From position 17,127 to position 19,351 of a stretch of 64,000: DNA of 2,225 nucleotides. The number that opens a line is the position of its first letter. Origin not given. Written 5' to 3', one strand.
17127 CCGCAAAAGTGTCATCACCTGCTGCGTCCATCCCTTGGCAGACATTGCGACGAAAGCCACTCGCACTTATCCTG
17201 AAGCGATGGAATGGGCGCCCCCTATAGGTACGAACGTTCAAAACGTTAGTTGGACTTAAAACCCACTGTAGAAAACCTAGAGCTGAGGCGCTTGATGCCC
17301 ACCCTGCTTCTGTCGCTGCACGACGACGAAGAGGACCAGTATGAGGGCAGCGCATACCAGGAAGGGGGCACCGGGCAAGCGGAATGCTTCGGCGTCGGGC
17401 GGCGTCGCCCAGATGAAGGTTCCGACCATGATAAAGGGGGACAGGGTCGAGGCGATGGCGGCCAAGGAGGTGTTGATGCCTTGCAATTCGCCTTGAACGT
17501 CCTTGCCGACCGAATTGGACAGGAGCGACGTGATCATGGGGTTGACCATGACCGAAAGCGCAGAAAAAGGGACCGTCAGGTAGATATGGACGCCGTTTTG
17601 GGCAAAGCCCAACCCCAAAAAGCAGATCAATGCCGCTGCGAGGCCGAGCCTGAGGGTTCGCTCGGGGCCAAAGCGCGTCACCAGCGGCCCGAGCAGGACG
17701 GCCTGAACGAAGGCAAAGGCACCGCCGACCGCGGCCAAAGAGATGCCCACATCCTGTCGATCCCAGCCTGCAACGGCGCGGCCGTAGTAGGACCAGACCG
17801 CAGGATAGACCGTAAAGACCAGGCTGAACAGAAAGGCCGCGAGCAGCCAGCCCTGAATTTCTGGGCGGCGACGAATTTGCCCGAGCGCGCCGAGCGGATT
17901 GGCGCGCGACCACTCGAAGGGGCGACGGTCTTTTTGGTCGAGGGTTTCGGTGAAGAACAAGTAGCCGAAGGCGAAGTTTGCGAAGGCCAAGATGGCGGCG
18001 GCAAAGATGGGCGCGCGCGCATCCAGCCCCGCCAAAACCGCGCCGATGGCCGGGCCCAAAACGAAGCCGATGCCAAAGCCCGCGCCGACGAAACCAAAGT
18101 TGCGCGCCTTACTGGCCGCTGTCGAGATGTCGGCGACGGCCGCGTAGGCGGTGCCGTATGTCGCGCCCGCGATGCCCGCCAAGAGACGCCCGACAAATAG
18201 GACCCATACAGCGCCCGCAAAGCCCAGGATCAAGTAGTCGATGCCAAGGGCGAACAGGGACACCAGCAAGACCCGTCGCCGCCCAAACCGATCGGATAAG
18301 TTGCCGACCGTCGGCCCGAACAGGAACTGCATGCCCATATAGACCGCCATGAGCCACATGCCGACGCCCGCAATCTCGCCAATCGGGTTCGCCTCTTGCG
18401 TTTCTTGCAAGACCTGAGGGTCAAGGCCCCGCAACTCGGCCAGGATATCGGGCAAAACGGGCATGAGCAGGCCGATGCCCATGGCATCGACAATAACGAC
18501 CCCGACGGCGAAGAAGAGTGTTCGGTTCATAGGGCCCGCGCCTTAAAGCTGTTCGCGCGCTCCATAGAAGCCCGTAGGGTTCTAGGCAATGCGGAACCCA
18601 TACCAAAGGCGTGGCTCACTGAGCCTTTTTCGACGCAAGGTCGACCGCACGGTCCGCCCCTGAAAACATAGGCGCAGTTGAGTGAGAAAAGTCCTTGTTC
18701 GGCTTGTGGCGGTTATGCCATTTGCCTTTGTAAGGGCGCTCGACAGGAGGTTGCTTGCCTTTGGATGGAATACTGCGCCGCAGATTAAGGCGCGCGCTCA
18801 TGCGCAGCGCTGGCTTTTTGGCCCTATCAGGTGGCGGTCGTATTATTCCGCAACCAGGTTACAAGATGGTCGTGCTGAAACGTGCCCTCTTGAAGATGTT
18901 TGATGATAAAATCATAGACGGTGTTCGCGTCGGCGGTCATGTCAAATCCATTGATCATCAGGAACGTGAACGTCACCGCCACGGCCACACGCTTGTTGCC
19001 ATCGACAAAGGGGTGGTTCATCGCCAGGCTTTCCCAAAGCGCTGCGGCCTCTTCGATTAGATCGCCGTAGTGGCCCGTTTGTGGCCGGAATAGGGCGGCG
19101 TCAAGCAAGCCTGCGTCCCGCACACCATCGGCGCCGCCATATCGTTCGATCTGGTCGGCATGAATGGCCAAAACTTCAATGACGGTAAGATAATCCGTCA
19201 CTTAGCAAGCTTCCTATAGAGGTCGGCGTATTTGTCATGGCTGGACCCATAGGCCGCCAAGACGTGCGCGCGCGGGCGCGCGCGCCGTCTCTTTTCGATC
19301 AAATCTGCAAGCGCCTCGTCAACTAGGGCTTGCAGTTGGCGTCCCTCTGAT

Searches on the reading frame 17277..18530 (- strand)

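Call 52: search_protein_families(library=pfam, proteins=[window:17277-18530:-], max_evalue=0.001)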
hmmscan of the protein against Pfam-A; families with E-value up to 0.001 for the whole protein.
window:17277-18530:- (417 aa): 3 families
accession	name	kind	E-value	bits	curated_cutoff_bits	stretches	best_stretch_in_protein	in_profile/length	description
PF07690.21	MFS_1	-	1.1e-47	163.1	33.4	1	11-365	4-347/347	Major Facilitator Superfamily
PF00083.30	Sugar_tr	-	1.3e-07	31.4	22.3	1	62-195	53-193/452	Sugar (and other) transporter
PF05631.20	MFS_5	-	5.6e-05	22.6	25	1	64-172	78-184/356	Sugar-tranasporters, 12 TM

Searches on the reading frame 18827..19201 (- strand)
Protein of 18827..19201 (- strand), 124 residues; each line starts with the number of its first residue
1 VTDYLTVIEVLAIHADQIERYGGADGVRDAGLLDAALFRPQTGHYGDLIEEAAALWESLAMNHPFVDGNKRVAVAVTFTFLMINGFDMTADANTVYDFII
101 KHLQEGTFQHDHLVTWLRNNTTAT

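Call 52: search_protein_families(library=pfam, proteins=[window:18827-19201:-], max_evalue=0.001)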
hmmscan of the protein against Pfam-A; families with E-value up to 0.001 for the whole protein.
window:18827-19201:- (124 aa): 1 family
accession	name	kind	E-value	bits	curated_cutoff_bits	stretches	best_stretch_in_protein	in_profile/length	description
PF02661.23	Fic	-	7.3e-15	56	24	1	4-81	1-93/93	Fic/DOC family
